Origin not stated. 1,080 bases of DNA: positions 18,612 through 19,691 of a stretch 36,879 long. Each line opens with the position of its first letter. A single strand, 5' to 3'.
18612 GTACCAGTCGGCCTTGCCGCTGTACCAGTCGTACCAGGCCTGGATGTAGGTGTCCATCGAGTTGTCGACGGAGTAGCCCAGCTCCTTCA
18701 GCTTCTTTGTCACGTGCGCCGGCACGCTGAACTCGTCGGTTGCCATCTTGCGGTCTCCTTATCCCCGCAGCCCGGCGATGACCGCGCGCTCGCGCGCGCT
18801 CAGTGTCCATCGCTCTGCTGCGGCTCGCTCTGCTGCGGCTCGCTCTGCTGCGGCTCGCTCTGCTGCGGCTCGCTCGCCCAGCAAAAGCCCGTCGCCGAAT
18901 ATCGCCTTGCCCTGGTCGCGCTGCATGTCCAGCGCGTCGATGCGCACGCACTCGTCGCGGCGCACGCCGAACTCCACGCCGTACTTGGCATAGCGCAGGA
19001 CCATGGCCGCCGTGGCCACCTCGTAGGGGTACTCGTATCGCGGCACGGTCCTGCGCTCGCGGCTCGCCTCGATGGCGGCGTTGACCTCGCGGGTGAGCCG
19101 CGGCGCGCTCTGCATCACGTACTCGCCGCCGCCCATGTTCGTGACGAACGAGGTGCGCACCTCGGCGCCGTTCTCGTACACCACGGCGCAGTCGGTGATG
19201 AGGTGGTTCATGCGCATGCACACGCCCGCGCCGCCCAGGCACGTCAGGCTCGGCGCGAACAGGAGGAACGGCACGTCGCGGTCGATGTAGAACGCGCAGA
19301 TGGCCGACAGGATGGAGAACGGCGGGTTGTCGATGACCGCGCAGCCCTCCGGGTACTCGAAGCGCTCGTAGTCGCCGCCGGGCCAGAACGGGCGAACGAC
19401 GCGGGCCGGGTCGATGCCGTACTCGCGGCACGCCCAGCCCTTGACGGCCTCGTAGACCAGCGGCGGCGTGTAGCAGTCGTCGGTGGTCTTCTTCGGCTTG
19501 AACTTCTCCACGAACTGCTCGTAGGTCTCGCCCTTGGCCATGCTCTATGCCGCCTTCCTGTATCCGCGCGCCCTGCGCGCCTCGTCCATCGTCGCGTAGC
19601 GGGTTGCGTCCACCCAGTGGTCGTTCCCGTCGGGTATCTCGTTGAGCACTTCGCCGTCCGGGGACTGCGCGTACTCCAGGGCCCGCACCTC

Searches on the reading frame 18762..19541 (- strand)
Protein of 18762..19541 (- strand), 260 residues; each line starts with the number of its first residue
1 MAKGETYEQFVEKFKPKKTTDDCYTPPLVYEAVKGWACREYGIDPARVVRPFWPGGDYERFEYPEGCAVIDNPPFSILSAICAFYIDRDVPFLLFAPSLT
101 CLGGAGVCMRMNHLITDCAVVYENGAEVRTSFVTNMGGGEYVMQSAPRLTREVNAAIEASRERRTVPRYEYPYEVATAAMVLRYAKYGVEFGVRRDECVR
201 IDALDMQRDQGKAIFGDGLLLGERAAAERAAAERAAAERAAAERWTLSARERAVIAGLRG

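Call 60: search_protein_families(library=ncbifam, max_evalue=1, proteins=[window:18762-19541:-])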
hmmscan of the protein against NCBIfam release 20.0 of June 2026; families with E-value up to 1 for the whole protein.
window:18762-19541:- (260 aa): 2 families
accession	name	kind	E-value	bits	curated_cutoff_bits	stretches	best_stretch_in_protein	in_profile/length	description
NF046106.1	ResusProRpf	equivalog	0.021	14.4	180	1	223-249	158-184/258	resuscitation-promoting factor Rpf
NF041661.1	Cycl_ph_dihydrol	equivalog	0.098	12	500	1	164-248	25-106/259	phosphoribosyl 1,2-cyclic phosphate 1,2-diphosphodiesterase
